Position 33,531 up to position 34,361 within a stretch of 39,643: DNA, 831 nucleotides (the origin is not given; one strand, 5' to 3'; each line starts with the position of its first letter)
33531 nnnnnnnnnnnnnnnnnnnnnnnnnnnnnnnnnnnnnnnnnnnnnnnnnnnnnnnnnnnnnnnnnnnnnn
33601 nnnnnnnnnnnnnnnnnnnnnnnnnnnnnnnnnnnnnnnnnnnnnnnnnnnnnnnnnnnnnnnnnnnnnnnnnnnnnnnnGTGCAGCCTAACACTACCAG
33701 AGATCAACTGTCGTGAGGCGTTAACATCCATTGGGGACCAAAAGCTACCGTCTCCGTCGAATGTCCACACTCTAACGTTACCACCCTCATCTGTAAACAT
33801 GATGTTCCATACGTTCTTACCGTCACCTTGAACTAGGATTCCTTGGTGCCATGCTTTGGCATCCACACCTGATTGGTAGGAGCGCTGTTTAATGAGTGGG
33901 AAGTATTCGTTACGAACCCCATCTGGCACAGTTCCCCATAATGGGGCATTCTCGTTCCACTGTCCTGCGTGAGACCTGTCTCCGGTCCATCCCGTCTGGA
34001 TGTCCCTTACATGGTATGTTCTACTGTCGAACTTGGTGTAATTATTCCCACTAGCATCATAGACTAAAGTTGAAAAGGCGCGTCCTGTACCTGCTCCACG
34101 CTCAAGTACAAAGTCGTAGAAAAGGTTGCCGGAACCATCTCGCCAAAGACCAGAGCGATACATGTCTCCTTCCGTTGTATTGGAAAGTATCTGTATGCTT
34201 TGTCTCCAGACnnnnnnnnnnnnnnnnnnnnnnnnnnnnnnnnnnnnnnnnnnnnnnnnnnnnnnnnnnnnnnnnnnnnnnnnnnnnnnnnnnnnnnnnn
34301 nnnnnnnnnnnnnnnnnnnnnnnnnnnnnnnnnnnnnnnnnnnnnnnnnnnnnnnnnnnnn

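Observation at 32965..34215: Tail-fibre receptor-binding module swapped, and an extra downstream gene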

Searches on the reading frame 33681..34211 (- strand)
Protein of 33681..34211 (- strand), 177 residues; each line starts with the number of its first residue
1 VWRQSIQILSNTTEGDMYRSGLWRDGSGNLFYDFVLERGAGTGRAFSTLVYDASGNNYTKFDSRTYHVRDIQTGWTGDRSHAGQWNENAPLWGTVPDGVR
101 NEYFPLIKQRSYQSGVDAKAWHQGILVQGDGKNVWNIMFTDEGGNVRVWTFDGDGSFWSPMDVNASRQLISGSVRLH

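Call 100: search_solved_structures(query=A6, max_evalue=10, show_alignments=2)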
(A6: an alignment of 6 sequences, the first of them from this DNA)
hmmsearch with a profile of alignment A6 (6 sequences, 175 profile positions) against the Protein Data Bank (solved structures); distinct sequences matched with E-value up to 10: 2.
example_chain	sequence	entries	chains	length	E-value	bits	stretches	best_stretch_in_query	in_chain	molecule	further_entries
6dnz_A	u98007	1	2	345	0.12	15.5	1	13-70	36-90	Arginine N-methyltransferase, putative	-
6has_A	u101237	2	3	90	1.4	12.1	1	3-33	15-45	Ribulose bisphosphate carboxylase/oxygenase activase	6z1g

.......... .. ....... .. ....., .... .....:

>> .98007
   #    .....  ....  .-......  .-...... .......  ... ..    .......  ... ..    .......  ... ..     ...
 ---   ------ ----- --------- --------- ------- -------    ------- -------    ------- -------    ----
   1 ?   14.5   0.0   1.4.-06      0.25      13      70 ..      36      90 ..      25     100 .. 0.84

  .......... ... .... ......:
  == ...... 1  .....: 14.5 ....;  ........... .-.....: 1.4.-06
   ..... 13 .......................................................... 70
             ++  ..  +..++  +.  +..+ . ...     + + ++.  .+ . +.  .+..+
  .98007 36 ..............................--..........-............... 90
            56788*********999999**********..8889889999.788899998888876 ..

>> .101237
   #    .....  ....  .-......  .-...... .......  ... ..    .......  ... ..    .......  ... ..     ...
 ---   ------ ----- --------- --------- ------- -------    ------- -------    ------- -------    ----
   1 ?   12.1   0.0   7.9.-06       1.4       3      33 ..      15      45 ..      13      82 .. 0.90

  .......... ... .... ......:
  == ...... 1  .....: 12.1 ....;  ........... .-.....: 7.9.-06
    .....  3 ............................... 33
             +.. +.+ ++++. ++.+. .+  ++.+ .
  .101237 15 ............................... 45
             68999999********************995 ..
